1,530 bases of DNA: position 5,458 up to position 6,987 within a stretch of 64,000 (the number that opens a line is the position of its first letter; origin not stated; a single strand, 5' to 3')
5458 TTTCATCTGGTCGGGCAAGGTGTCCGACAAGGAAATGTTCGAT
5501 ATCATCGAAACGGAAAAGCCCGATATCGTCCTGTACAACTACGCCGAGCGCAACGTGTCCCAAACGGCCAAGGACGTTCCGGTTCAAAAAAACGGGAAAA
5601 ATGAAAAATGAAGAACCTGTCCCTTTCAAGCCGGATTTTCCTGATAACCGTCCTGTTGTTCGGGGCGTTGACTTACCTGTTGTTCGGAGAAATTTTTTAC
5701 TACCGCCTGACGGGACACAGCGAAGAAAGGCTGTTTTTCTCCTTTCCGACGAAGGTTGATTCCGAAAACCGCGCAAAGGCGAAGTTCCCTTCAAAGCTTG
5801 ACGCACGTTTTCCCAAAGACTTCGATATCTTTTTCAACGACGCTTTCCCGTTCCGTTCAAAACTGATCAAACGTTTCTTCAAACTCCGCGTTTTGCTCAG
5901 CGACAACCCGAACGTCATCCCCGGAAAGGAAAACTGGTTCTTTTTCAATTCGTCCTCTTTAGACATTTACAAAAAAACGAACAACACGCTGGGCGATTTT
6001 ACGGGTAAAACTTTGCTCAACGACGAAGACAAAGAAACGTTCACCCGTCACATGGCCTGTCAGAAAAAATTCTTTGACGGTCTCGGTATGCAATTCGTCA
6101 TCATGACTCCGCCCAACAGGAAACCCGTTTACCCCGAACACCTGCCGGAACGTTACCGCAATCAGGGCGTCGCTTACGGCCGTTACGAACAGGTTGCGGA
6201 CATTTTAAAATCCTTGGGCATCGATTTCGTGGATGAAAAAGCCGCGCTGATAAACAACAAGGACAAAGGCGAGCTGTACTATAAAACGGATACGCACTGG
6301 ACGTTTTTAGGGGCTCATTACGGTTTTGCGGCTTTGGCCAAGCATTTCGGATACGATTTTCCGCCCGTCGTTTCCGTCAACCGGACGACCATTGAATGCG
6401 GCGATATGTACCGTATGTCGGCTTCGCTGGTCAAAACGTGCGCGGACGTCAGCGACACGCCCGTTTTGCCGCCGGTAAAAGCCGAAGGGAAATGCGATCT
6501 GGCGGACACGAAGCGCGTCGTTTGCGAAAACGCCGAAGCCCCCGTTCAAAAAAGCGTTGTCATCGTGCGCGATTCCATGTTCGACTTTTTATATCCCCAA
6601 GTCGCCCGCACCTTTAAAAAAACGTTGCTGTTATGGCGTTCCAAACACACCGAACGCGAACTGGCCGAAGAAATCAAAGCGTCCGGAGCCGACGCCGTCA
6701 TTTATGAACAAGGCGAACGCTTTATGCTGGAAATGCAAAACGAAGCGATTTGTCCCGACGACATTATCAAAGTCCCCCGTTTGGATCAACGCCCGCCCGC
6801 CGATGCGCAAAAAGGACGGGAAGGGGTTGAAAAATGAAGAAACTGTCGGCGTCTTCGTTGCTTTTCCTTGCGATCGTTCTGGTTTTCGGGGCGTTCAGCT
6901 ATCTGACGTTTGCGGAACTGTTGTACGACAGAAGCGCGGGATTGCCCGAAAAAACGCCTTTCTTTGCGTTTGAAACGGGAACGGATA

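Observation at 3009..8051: One MBOAT acyltransferase translationally coupled to three diverged AlgJ/AlgX-like (DTHW) paralogs, behind a glucosaminidase-domain gene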

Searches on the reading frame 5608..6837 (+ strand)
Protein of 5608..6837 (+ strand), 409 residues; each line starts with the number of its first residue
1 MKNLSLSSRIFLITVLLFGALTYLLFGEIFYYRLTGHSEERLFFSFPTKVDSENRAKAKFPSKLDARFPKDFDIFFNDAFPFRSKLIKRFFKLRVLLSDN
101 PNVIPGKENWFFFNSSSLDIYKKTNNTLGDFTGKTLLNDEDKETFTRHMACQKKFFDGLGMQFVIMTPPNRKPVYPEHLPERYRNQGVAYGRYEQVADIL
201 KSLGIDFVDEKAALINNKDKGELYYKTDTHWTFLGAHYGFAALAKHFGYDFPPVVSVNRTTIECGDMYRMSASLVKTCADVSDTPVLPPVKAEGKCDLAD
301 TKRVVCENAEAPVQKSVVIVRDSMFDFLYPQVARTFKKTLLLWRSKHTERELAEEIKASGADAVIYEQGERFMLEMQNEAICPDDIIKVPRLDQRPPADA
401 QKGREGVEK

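Call 3: search_protein_families(library=pfam, proteins=[window:5608-6837:+], max_evalue=0.01)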
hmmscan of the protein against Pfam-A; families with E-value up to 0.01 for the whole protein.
window:5608-6837:+ (409 aa): 2 families
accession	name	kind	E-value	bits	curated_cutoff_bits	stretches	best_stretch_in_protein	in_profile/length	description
PF16822.11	ALGX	-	1.2e-18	68.2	26.5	1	103-247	1-130/268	SGNH hydrolase-like domain, acetyltransferase AlgX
PF14286.12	DHHW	-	6.6e-07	29.3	25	1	219-251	231-263/385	DHHW protein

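Call 4: search_protein_families(library=ncbifam, proteins=[window:5608-6837:+], max_evalue=0.01)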
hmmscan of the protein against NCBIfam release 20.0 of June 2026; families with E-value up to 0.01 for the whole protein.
window:5608-6837:+ (409 aa): 0 families

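Call 8: find_homologous_proteins(query=window:5608-6837:+, max_evalue=0.00001)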
Query window:5608-6837:+ (409 aa): 17 proteins with E <= 0.00001 among 4299 candidates.
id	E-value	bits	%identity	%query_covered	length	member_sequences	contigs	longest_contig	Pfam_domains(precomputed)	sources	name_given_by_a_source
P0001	1.7e-276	934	99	100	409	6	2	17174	PF16822.12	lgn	-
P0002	8.5e-187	639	69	98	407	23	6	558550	PF16822.12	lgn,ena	-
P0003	5.5e-163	560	60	97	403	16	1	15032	PF16822.12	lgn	-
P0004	4.8e-153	528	56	98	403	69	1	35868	PF16822.12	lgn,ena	-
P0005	2.4e-146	506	56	97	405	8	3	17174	PF16822.12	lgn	-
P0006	3.0e-135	469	52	97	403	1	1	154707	PF16822.12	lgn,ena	-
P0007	5.9e-135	468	52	98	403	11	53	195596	PF16822.12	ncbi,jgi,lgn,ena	ncbi:MAG: hypothetical protein ACI4PW_02340 [Alphaproteobacteria bacterium]|jgi:alginate O-acetyltra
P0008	2.2e-80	288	43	78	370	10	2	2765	PF16822.12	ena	-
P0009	2.4e-21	94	32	50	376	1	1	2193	PF14286.13,PF16822.12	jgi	-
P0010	1.5e-19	88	25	70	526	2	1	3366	PF16822.12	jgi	jgi:hypothetical protein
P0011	9.8e-12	62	29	37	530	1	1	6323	PF16822.12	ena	-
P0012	3.8e-10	57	24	78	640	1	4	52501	PF16822.12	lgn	-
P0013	9.1e-10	56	26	79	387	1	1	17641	PF16822.12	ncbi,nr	ncbi:MAG: hypothetical protein IJU98_05795 [Synergistaceae bacterium]|nr:hypothetical protein [Syner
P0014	1.5e-9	55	24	82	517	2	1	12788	PF16822.12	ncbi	-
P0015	4.2e-9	54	23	81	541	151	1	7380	PF16822.12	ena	-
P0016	3.1e-8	51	27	67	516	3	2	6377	PF16822.12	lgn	-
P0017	1.9e-7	48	28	43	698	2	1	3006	PF01757.29,PF16822.12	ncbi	-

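Call 11: find_related_loci(query=A2, collection=genome_contigs, flank=10000)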
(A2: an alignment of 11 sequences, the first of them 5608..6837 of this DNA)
Query A2 (409 aa) in genome_contigs; peptide patterns used: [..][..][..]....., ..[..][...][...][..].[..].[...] (x = any residue, [..] = any of these).
600 stretches matched a pattern (row limit reached: there are more); 248 encode a relative of the query (tblastn E <= 1e-3); the best 80 are kept; 80 distinct loci.
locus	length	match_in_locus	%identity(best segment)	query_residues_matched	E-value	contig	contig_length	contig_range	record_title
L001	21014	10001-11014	29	41-373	9e-33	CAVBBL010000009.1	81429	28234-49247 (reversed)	bacterium isolate H07663-L1_cleanbin_000004 genome assembly, contig: Spades_H07663-L1_contig_121, whole genome shotgun s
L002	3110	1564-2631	27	12-371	3e-30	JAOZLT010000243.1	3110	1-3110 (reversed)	MAG: Candidatus Gracilibacteria bacterium isolate GMC10.metabat2.93_sub NODE_61236_length_3110_cov_4.643863, whole genom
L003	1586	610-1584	29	53-371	3e-30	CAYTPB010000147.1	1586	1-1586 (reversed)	MAG TPA_asm: uncultured Gammaproteobacteria bacterium isolate SRP271791_co2_60 genome assembly, contig: NODE_32861_lengt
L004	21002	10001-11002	28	47-373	7e-29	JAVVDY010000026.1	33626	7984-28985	MAG: Desulfuromonadales bacterium isolate TamC13-07 NODE_1051_length_33626_cov_26.512049, whole genome shotgun sequence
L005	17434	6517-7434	27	43-339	7e-28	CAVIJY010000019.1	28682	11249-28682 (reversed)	Lachnospiraceae bacterium isolate H07676-L1_cleanbin_000022 genome assembly, contig: Spades_H07676-L1_contig_1239, whole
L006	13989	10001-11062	24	53-404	2e-27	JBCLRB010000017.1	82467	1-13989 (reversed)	Lachnospiraceae bacterium 45-P1 voucher GPTB0099 scaffold17, whole genome shotgun sequence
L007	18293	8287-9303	26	67-402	2e-27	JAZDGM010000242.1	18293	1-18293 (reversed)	MAG: Pseudomonadota bacterium isolate MEGAHIT-group-0.264 k141_9503509, whole genome shotgun sequence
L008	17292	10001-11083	25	7-373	2e-27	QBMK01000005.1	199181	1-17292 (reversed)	MAG: Pseudanabaena sp. isolate ULC068bin1 scaffold5_size199181, whole genome shotgun sequence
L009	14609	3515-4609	25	7-373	2e-27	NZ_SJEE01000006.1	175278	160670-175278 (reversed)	Pseudanabaena sp. UWO311 PseudUWO311_6, whole genome shotgun sequence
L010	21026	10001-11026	27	53-384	6e-27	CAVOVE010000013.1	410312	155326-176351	MAG: uncultured Candidatus Rokubacteria bacterium isolate MFD09779.bin.2.198 genome assembly, contig: contig_7713, whole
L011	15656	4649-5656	25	46-381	1e-26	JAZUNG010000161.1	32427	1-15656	MAG: Lachnospiraceae bacterium isolate T1900044889_TS20190355.MAGScoT_cleanbin_000018 SGB_3242_k141_517168, whole genome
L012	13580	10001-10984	26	44-380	2e-26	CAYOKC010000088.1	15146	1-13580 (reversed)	MAG TPA_asm: uncultured Leptolinea sp. isolate SRP294416_co1_135 genome assembly, contig: NODE_8162_length_15146_cov_5.1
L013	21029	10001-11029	26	42-378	2e-26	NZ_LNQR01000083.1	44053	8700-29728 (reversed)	Candidatus Magnetominusculus xianensis strain HCH-1 contig083, whole genome shotgun sequence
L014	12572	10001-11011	25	42-376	3e-26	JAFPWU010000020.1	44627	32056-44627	MAG: Clostridia bacterium isolate RGIG1546 Goat_Abomasum-5__c460941, whole genome shotgun sequence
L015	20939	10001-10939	26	66-371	5e-26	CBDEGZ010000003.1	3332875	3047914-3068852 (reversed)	MAG: Gammaproteobacteria bacterium isolate d4f7fdc9-f89b-4174-bf1d-6ce48d75cc49 genome assembly, contig: contig_3, whole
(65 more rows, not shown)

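Call 12: find_encoding_contigs(protein=P0007, flank=10000, max_places=4)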
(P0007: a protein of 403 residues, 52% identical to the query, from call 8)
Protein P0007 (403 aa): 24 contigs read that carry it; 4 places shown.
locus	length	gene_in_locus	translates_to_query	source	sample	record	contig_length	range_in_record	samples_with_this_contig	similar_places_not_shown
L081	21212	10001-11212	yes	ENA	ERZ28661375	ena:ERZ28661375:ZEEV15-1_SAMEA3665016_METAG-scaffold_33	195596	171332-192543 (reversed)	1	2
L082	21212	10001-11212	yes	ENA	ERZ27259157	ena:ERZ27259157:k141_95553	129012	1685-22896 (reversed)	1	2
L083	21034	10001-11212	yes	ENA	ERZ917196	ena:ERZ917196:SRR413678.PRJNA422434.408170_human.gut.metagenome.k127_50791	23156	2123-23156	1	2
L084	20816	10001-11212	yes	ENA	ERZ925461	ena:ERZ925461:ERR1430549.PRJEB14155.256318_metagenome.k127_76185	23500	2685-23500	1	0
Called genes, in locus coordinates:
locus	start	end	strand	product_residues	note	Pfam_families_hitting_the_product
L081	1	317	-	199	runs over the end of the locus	PF13505:OMP_b-brl, PF01617:Surface_Ag_2 (faint)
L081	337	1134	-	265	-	PF01113:DapB_N, PF05173:DapB_C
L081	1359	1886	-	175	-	-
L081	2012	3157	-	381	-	PF00226:DnaJ, PF01556:DnaJ_C, PF00684:DnaJ_CXXCXGXG, PF27439:DnaJ_C_2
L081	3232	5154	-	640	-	PF00012:HSP70, PF06723:MreB_Mbl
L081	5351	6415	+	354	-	PF10095:DUF2333 (weak)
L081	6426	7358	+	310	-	PF01832:Glucosaminidase (weak)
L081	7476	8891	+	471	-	PF03062:MBOAT, PF13813:MBOAT_2 (weak)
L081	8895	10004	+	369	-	PF16822:ALGX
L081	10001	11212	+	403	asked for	PF16822:ALGX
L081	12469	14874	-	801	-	PF00982:Glyco_transf_20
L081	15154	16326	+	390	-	-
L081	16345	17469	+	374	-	PF02405:MlaE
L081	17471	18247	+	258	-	PF00005:ABC_tran, PF13304:AAA_21 (weak)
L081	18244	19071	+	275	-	PF02470:MlaD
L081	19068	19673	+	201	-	PF03886:ABC_trans_aux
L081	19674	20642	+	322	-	PF20573:DUF6782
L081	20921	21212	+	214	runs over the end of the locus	-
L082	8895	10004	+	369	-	PF16822:ALGX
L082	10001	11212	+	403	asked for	PF16822:ALGX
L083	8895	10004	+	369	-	PF16822:ALGX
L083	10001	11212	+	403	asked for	PF16822:ALGX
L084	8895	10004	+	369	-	PF16822:ALGX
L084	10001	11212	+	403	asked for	PF16822:ALGX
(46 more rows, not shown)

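Call 13: find_encoding_contigs(protein=P0002, flank=10000, max_places=3)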
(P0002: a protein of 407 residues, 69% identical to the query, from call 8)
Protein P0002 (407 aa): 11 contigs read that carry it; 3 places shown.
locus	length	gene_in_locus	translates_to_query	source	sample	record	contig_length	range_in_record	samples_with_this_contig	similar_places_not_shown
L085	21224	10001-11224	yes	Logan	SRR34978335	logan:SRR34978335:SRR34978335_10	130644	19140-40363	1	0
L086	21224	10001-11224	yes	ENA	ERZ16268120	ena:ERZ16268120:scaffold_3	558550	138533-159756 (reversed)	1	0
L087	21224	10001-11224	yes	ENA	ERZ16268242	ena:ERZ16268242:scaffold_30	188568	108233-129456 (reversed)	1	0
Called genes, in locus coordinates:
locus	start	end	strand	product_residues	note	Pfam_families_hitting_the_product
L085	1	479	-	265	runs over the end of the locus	PF01113:DapB_N, PF05173:DapB_C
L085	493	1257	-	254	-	PF13391:HNH_2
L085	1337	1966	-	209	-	-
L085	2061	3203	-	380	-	PF00226:DnaJ, PF01556:DnaJ_C, PF27659:CHP02642 (faint), PF00684:DnaJ_CXXCXGXG, PF27439:DnaJ_C_2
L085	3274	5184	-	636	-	PF00012:HSP70, PF06723:MreB_Mbl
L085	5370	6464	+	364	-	PF10095:DUF2333 (faint)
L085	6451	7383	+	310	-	PF01832:Glucosaminidase (weak)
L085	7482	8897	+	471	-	PF03062:MBOAT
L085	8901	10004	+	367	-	PF16822:ALGX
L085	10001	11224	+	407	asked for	PF16822:ALGX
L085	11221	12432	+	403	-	PF16822:ALGX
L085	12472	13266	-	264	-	PF01613:Flavin_Reduct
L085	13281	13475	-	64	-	-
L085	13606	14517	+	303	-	-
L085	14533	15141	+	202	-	PF13036:LpoB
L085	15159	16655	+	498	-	-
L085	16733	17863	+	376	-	PF20573:DUF6782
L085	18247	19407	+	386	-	-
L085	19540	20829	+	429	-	PF00563:EAL (weak)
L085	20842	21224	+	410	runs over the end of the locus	PF00563:EAL (weak)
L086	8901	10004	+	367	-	PF16822:ALGX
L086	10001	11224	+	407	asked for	PF16822:ALGX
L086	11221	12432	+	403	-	PF16822:ALGX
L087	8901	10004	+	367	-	PF16822:ALGX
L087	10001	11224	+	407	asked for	PF16822:ALGX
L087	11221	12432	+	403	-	PF16822:ALGX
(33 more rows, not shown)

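Call 15: find_encoding_contigs(protein=P0004, flank=10000, max_places=2)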
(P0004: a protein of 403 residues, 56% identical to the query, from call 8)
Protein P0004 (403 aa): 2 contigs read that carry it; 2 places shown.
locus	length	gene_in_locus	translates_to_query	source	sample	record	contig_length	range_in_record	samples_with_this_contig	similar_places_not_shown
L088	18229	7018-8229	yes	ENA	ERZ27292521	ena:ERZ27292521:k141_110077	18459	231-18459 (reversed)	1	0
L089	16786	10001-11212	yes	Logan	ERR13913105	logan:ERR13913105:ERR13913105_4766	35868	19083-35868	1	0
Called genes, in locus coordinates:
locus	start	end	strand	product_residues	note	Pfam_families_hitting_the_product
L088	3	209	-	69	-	?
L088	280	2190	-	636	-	PF00012:HSP70, PF06723:MreB_Mbl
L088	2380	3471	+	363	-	PF10095:DUF2333 (faint)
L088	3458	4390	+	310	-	PF01832:Glucosaminidase (weak)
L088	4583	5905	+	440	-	PF03062:MBOAT, PF13813:MBOAT_2 (faint)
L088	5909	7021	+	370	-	PF16822:ALGX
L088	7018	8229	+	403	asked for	PF16822:ALGX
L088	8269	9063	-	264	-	PF01613:Flavin_Reduct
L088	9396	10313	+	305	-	-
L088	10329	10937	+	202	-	PF13036:LpoB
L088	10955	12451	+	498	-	-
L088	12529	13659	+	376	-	PF20573:DUF6782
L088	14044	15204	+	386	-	-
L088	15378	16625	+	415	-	PF00563:EAL (faint)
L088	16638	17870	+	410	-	PF00563:EAL (weak)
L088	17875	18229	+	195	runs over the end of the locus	?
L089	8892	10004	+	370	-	PF16822:ALGX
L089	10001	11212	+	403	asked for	PF16822:ALGX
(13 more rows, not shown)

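Call 16: find_encoding_contigs(protein=P0006, flank=10000, max_places=2)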
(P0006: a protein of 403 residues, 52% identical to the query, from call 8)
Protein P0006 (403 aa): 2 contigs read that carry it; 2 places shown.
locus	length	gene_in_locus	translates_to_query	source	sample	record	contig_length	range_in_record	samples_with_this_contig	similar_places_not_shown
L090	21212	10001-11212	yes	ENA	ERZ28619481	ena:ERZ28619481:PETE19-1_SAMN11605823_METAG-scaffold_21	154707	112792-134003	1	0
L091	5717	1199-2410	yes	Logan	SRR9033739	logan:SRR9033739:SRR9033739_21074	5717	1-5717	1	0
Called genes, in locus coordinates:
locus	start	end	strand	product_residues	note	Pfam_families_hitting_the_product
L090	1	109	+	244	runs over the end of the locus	PF01027:Bax1-I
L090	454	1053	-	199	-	PF13505:OMP_b-brl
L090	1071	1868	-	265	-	PF01113:DapB_N, PF05173:DapB_C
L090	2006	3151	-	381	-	PF00226:DnaJ, PF01556:DnaJ_C, PF27659:CHP02642 (faint), PF00684:DnaJ_CXXCXGXG, PF27439:DnaJ_C_2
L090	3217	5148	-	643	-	PF00012:HSP70, PF06723:MreB_Mbl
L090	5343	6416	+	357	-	PF10095:DUF2333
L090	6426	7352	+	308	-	PF01832:Glucosaminidase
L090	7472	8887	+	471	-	PF03062:MBOAT, PF13813:MBOAT_2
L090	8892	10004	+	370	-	PF16822:ALGX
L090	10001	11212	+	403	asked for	PF16822:ALGX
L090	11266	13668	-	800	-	PF00982:Glyco_transf_20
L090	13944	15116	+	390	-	-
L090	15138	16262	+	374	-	PF02405:MlaE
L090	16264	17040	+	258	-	PF00005:ABC_tran, PF13304:AAA_21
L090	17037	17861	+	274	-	PF02470:MlaD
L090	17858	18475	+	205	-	PF03886:ABC_trans_aux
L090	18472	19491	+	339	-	PF20573:DUF6782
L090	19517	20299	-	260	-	PF03309:Pan_kinase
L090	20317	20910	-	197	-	PF21176:RecR_HhH, PF02132:RecR_ZnF, PF13662:Toprim_4, PF21175:RecR_C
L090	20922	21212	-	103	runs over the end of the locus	PF02575:YbaB_DNA_bd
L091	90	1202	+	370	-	PF16822:ALGX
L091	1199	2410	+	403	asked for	PF16822:ALGX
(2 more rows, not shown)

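Call 17: find_encoding_contigs(protein=P0003, flank=10000, max_places=2)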
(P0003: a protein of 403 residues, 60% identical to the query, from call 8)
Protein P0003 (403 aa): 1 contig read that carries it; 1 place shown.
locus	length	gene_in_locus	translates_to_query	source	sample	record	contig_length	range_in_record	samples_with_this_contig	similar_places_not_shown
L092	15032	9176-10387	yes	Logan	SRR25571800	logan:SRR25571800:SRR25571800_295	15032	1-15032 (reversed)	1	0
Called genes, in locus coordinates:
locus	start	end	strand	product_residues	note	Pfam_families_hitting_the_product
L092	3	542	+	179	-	?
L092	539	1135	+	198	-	-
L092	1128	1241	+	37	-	-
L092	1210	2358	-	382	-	PF00226:DnaJ, PF01556:DnaJ_C, PF27659:CHP02642 (faint), PF00684:DnaJ_CXXCXGXG, PF27439:DnaJ_C_2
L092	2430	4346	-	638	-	PF00012:HSP70, PF06723:MreB_Mbl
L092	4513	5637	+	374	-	PF10095:DUF2333 (faint)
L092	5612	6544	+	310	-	PF01832:Glucosaminidase (weak)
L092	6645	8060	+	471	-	PF03062:MBOAT, PF13813:MBOAT_2 (weak)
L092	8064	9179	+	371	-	PF16822:ALGX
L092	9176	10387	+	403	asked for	PF16822:ALGX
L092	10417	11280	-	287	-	PF01613:Flavin_Reduct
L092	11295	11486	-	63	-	-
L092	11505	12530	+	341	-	-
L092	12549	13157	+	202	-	PF13036:LpoB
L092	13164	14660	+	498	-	-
